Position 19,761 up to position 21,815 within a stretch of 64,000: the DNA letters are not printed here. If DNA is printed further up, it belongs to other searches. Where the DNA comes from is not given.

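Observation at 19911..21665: Orphan HerA/FtsK-family ATPase inserted between rpmH and the oriC DnaA-box cluster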

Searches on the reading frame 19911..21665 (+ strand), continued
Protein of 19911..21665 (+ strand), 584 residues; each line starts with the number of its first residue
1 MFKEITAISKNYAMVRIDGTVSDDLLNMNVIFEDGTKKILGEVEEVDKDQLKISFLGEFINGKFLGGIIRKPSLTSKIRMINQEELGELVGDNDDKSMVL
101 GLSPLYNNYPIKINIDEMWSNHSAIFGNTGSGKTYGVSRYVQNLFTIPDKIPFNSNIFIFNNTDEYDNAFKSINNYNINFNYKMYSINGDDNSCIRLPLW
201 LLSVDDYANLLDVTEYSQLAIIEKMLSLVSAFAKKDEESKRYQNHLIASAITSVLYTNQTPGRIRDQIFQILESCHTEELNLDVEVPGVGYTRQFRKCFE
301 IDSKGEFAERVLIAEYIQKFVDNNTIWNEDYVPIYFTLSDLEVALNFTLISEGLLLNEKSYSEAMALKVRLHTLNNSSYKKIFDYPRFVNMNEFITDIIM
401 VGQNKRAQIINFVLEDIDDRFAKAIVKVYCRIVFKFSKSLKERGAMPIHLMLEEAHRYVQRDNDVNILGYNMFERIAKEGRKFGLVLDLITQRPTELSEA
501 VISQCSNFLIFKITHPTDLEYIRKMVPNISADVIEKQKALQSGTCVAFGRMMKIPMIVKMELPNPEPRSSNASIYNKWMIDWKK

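Call 43: find_encoding_contigs(protein=P0128, flank=6000, max_places=2)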
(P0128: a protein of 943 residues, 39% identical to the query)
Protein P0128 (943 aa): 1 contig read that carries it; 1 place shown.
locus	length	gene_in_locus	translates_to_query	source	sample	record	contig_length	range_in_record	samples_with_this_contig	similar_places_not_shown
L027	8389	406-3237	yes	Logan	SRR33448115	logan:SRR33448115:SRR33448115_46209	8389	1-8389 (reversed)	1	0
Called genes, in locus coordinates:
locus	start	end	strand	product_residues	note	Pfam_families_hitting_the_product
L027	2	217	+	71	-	?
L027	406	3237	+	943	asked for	PF01935:DUF87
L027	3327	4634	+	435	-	PF02881:SRP54_N, PF13401:AAA_22 (faint), PF06414:Zeta_toxin (faint), PF00448:SRP54, PF13207:AAA_17 (faint), PF02978:SRP_SPB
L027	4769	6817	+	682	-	-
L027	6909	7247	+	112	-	-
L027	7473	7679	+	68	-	PF01192:RNA_pol_Rpb6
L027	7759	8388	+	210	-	?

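Call 44: find_encoding_contigs(protein=P0134, flank=6000, max_places=2)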
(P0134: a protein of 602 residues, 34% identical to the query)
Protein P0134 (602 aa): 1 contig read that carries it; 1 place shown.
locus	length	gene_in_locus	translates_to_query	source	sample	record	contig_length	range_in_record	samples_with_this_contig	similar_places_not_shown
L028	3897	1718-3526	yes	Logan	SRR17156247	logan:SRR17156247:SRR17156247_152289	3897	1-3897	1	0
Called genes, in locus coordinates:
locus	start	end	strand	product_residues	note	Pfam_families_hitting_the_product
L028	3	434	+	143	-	?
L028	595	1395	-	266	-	-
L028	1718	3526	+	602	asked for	PF01935:DUF87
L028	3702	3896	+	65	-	?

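Call 45: find_encoding_contigs(protein=P0139, flank=6000, max_places=2)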
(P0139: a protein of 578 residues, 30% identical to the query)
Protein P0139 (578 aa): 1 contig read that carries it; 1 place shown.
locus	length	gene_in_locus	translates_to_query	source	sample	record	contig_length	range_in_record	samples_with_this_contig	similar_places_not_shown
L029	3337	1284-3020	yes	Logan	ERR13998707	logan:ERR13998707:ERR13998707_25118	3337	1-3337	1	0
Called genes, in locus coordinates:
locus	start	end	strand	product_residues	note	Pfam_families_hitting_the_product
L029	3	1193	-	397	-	?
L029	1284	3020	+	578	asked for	PF01935:DUF87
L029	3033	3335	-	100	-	?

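Call 59: find_related_loci(query=A2, collection=metagenome_contigs, flank=5000)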
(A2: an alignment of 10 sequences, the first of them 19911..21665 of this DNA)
Query A2 (584 aa) in metagenome_contigs; peptide patterns used: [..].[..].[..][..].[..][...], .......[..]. (x = any residue, [..] = any of these).
600 stretches matched a pattern (row limit reached: there are more); 586 encode a relative of the query (tblastn E <= 1e-3); the best 80 are kept; 80 distinct loci.
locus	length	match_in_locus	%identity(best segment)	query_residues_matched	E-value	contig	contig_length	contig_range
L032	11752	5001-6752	76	1-583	0e+0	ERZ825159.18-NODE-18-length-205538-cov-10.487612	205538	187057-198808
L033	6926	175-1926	75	1-583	0e+0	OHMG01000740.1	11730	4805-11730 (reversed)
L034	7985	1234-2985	75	1-583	0e+0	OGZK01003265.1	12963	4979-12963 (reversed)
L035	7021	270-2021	75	1-583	0e+0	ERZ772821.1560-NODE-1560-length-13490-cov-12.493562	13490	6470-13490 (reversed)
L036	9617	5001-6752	75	1-584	0e+0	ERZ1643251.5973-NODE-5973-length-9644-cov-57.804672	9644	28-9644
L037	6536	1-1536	71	74-583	0e+0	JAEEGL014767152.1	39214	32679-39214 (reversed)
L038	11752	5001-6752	59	1-583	0e+0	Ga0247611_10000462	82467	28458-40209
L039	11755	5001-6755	54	1-584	0e+0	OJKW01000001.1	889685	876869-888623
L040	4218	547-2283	53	1-578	0e+0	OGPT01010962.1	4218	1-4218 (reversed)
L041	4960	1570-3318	54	1-578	0e+0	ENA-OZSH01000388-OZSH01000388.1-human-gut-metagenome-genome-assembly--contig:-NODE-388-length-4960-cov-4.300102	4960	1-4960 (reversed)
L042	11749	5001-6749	54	1-578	0e+0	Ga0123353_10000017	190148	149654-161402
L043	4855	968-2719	54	1-578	0e+0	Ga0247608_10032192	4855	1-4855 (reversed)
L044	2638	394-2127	51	1-578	0e+0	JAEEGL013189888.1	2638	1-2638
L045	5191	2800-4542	51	1-578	0e+0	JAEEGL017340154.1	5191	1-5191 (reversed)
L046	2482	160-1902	51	1-578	0e+0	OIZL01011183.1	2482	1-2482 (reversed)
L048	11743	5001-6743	49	1-578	0e+0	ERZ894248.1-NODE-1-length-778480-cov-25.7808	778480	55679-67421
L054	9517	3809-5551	50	1-578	0e+0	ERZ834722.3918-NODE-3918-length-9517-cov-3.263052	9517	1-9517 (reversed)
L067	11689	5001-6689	44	24-580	5e-161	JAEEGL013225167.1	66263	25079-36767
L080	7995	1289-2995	41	17-578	3e-137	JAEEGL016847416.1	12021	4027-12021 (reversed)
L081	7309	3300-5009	40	15-578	5e-137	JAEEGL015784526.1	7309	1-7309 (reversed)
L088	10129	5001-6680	39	22-581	2e-131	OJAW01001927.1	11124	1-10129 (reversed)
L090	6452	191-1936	38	1-580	3e-131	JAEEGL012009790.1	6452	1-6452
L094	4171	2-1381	40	124-581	2e-114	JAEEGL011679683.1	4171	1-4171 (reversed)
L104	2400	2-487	64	417-578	9e-73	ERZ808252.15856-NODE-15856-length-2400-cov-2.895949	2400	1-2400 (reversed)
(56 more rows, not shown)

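Call 63: search_protein_families(library=pfam, proteins=[L081:5255-5698:+, L081:5717-6151:+, L048:4332-4601:+, L080:1-570:+, L104:553-1005:+, L090:2004-2786:+, L088:8602-9357:+, L054:6598-7266:+, L067:3868-4848:+, L094:2955-4171:+], max_evalue=0.001)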
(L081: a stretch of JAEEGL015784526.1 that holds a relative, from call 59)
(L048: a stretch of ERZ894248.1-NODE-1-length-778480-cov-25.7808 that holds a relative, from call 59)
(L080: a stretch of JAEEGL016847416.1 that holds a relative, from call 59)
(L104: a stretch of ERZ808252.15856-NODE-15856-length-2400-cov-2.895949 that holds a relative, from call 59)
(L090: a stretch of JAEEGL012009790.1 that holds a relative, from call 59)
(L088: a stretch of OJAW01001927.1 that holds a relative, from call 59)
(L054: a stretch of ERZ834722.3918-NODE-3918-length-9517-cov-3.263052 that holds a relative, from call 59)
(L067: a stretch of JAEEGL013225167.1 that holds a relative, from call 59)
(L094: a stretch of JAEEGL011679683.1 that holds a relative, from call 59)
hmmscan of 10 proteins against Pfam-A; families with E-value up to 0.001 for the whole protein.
L081:5255-5698:+ (147 aa): 1 family
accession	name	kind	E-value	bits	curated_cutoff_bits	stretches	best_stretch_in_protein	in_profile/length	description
PF04472.17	SepF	-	1.4e-26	92.9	27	1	46-117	1-72/72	Cell division protein SepF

L081:5717-6151:+ (144 aa): 1 family
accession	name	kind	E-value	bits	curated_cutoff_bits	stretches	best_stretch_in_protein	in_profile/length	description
PF05103.18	DivIVA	-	1.3e-14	54.7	28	1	3-123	7-131/131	DivIVA protein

L048:4332-4601:+ (89 aa): 0 families

L080:1-570:+ (189 aa): 2 families
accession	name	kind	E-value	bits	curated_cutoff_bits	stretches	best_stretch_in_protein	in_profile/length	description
PF00481.26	PP2C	-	5.3e-06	26.7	20.3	0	24-63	99-139/255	Protein phosphatase 2C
PF13672.11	PP2C_2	-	3e-05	24.1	24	1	25-132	94-185/209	Protein phosphatase 2C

L104:553-1005:+ (150 aa): 0 families

L090:2004-2786:+ (260 aa): 5 families
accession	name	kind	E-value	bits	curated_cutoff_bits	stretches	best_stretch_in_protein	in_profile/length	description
PF00005.33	ABC_tran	-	2.5e-18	67.4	25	1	21-171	1-134/137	ABC transporter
PF13304.12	AAA_21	-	3.5e-06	27.8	27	0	160-211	254-304/304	AAA domain, putative AbiEii toxin, Type IV TA system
PF02463.25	SMC_N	-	2.2e-05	24.4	40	1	31-209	24-201/220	RecF/RecN/SMC N terminal domain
PF03193.22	RsgA_GTPase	-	0.00038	20.8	30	1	9-57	85-132/174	RsgA GTPase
PF00004.35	AAA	-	0.00064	20.6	21.2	0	36-177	3-71/131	ATPase family associated with various cellular activities (AAA)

L088:8602-9357:+ (251 aa): 1 family
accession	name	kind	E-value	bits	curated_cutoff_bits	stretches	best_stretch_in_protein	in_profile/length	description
PF01458.23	SUFBD_core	-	5.6e-21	75.5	27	1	120-226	124-231/232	SUF system FeS cluster assembly, SufBD core domain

L054:6598-7266:+ (222 aa): 1 family
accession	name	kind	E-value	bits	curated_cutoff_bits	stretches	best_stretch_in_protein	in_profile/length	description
PF00899.27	ThiF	-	9e-36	123.6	28.1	1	4-139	3-141/238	ThiF family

L067:3868-4848:+ (326 aa): 5 families
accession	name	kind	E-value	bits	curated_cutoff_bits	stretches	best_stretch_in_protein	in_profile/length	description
PF01926.29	MMR_HSR1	-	8.2e-15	55.3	21.9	1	149-224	1-73/113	50S ribosome-binding GTPase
PF03193.22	RsgA_GTPase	-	1e-07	32.4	30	1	85-206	51-168/174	RsgA GTPase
PF21516.2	YqeH-like_C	-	5.4e-05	24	27.7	1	274-325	42-95/95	YqeH-like, C-terminal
PF04548.22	AIG1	-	0.00012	21.9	27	0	150-217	3-70/212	AIG1 family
PF00350.29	Dynamin_N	-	0.00034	21.1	27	0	150-170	1-21/168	Dynamin family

L094:2955-4171:+ (405 aa): 6 families
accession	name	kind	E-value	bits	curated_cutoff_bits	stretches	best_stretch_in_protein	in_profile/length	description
PF00266.25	Aminotran_5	-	1.4e-130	436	21.5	1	23-392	1-371/371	Aminotransferase class-V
PF00155.27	Aminotran_1_2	-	3.6e-12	46.6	19.7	1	31-200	17-187/361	Aminotransferase class I and II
PF01053.26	Cys_Met_Meta_PP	-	7.9e-10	38.3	27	1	83-201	68-176/381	Cys/Met metabolism PLP-dependent enzyme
PF01041.23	DegT_DnrJ_EryC1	-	2.2e-09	37.5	19.8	1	73-204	32-151/360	DegT/DnrJ/EryC1/StrS aminotransferase family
PF01212.27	Beta_elim_lyase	-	6.6e-08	32.6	27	1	80-345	45-239/288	Beta-eliminating lyase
PF00282.25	Pyridoxal_deC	-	0.00012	21.4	27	1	136-225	166-267/375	Pyridoxal-dependent decarboxylase conserved domain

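Call 64: predict_structure(alignment_id=A1)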
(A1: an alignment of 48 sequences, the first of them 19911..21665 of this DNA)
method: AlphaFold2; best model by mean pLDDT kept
length: 584 residues; sequences in the alignment: 48
mean_pLDDT: 88.3   pTM: 0.86
mean pLDDT of the five models: 88.3, 88.1, 87.9, 87.6, 86.9
residues with pLDDT >= 90: 316; 70-90: 237; 50-70: 30; < 50: 1
segments of 3 or more residues with pLDDT < 50: none
pLDDT, mean of each block of 10 residues (from residue 1): 90 87 81 91 89 92 88 92 90 78 91 91 94 94 82 89 89 80 91 93 94 89 91 87 89 86 88 87 89 90 86 91 70 90 90 65 85 93 94 94 88 92 95 95 91 93 78 94 96 93 94 91 80 81 92 91 87 78 64
secondary structure, 60 per line:
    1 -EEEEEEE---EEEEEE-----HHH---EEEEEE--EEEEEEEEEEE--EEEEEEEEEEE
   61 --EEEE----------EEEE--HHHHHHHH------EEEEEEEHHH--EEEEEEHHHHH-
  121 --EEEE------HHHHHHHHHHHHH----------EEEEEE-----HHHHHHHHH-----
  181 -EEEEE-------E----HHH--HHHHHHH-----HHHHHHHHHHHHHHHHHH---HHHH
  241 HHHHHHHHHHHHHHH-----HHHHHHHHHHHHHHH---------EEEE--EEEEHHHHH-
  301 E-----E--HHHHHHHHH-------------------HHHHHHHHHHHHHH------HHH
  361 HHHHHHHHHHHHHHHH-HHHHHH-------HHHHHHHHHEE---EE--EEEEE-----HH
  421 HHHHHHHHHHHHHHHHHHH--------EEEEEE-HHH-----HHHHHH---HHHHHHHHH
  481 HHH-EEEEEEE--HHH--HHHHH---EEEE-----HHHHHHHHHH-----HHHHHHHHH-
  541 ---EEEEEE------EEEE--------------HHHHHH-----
elements in order: E2-8 E12-17 E29-34 E37-47 E50-60 E63-66 E77-80 H83-90 E97-103 E109-114 H115-119 E123-126 H133-145 E156-161 H167-175 E182-186 H204-210 H216-233 H237-255 H261-275 E285-288 E291-294 H295-299 H310-318 H338-351 H358-376 H378-383 H391-399 E409-413 H419-439 E448-453 H463-468 H472-483 E485-491 H499-503 E507-510 H516-525 H531-539 E544-549 E556-559 H574-579

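Call 67: fold_search(model_id=the predicted structure, library=pdb)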
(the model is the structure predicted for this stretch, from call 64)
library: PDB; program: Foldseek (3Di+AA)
matches with E <= 10: 1279; with E <= 0.001: 181
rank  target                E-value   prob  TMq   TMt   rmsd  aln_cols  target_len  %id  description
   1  8yhx_A                4.9e-30  1.00  0.76  0.78   4.8       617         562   21  Cryo-EM structure of the trimeric HerA (released 2024-11-06)
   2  9c1m_M                1.1e-29  1.00  0.63  0.62  11.6       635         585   22  HerA-DUF assembly 1 (released 2025-06-04)
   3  9c1n_R                1.9e-28  1.00  0.63  0.63  10.6       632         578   21  HerA-DUF4297 assembly 2 (released 2025-06-04)
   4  8xaw_D                1.1e-27  1.00  0.63  0.65  10.6       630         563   20  Cryo-EM structure of an anti-phage defense complex bound to AMPPNP and DNA at state 1 (released 2024-06-05)
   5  8xav_A                1.3e-27  1.00  0.66  0.68   8.0       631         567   20  Cryo-EM structure of an anti-phage defense complex (released 2024-06-05)
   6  8xau_E                1.7e-27  1.00  0.65  0.69   8.7       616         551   20  Cryo-EM structure of HerA (released 2024-06-05)
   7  8wld_M                2.9e-27  1.00  0.65  0.57  10.4       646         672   18  Cryo-EM structure of SIR2/HerA antiphage complex (released 2024-09-11)
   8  8wld_L                2.9e-27  1.00  0.65  0.57  10.0       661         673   18  Cryo-EM structure of SIR2/HerA antiphage complex (released 2024-09-11)
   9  8xau_A                3.7e-27  1.00  0.62  0.64  11.1       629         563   20  Cryo-EM structure of HerA (released 2024-06-05)
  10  8wiv_O                1.0e-26  1.00  0.67  0.60  10.0       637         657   18  Cryo-EM structure of a bacterial protein (released 2024-09-11)
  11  8xav_E                1.0e-26  1.00  0.61  0.63  10.5       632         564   20  Cryo-EM structure of an anti-phage defense complex (released 2024-06-05)
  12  8wiv_D                1.1e-26  1.00  0.65  0.63   8.2       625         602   18  Cryo-EM structure of a bacterial protein (released 2024-09-11)
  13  8wiv_L                1.3e-26  1.00  0.66  0.61   9.4       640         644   18  Cryo-EM structure of a bacterial protein (released 2024-09-11)
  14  8wld_D                1.3e-26  1.00  0.63  0.56  10.8       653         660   17  Cryo-EM structure of SIR2/HerA antiphage complex (released 2024-09-11)
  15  8zit_Q                1.7e-26  1.00  0.62  0.62   9.9       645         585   19  DUF4297-HerA complex with DNA and ATPgamaS (released 2025-03-12)
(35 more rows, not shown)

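Call 68: search_dna_similar(query=window:19911-21665:+, collection=phages, mode=protein, max_rows=10)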
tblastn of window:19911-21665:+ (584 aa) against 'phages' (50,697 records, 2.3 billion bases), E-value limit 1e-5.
Records with a match: 3; places in all: 3; records where one place covers at least 80% of the query: 0.
Best place of each record, by identity: <60% 3.
By first word of the organism name: Bacteriophage 1; Blautia 1; Caudoviricetes 1.
By host as written in the record: - 2; Blautia coccoides 1.
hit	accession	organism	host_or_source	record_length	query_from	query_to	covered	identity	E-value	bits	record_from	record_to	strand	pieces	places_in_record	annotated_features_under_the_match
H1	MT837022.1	Bacteriophage sp.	human fecal samples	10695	353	573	38%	24.8%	3e-13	79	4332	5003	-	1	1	record has no annotation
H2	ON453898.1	Blautia phage Montmirail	Blautia coccoides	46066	411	578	29%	28.1%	9e-17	91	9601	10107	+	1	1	terminase large subunit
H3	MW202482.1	Caudoviricetes sp.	Manatee Spring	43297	433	523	16%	33.7%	1e-6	58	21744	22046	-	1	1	hera helicase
